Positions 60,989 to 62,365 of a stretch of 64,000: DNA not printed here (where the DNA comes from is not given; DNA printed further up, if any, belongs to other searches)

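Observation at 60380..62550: AT-rich islet carrying an overlapping DUF262 + HEPN-like gene pair: candidate undescribed defence module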

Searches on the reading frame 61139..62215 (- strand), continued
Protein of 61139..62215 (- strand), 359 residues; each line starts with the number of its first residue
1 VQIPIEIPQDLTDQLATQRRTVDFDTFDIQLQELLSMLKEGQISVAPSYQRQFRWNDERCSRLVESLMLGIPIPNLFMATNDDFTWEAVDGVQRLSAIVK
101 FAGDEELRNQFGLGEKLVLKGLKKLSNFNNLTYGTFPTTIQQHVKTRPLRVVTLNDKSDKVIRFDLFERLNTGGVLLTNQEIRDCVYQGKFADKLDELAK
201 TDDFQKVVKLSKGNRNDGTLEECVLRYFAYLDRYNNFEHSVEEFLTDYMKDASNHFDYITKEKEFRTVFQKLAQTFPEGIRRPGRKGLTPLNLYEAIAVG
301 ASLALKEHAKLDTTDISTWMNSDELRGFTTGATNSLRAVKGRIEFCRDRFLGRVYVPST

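Call 82: find_related_loci(query=A2, collection=viral_contigs, flank=4000)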
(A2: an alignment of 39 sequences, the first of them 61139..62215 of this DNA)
Query A2 (359 aa) in viral_contigs; peptide patterns used: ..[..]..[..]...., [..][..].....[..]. (x = any residue, [..] = any of these).
72 stretches matched a pattern; 45 encode a relative of the query (tblastn E <= 1e-3); 45 distinct loci.
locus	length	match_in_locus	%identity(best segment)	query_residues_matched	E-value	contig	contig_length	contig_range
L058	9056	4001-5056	66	9-359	1e-157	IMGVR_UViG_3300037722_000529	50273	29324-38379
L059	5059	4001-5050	61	10-359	1e-143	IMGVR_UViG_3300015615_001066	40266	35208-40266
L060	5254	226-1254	60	11-353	3e-141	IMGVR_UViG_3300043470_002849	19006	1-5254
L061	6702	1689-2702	48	11-348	1e-105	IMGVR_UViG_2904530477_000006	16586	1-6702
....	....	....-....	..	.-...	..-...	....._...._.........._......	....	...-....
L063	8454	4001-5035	47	7-350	3e-105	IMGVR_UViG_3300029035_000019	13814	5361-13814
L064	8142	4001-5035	47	7-350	3e-105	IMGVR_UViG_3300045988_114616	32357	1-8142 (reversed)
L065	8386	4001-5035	47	7-350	3e-105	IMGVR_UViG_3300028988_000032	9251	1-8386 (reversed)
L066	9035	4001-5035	47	7-350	3e-105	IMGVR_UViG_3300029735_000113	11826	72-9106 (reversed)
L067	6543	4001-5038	47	7-351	1e-104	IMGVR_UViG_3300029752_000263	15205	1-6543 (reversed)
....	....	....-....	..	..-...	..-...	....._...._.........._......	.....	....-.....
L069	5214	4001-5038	47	7-351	9e-105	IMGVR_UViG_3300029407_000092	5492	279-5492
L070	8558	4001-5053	46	5-354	7e-105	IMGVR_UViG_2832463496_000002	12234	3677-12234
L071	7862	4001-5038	47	7-351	4e-104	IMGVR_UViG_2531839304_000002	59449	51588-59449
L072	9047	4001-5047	48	10-356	7e-103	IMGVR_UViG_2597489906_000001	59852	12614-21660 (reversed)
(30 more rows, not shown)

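Call 85: search_protein_families(library=phrogs, proteins=[window:61139-62215:-], max_evalue=0.01)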
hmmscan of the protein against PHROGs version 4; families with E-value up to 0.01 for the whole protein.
window:61139-62215:- (359 aa): 3 families
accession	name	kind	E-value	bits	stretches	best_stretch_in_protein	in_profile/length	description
phrog_2598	-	unknown function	4.2e-95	319.8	1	6-352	9-351/352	-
phrog_1583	-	unknown function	9.3e-20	71.7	1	15-237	7-208/417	-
phrog_26759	-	unknown function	6.5e-12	45.5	1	30-199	10-184/593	-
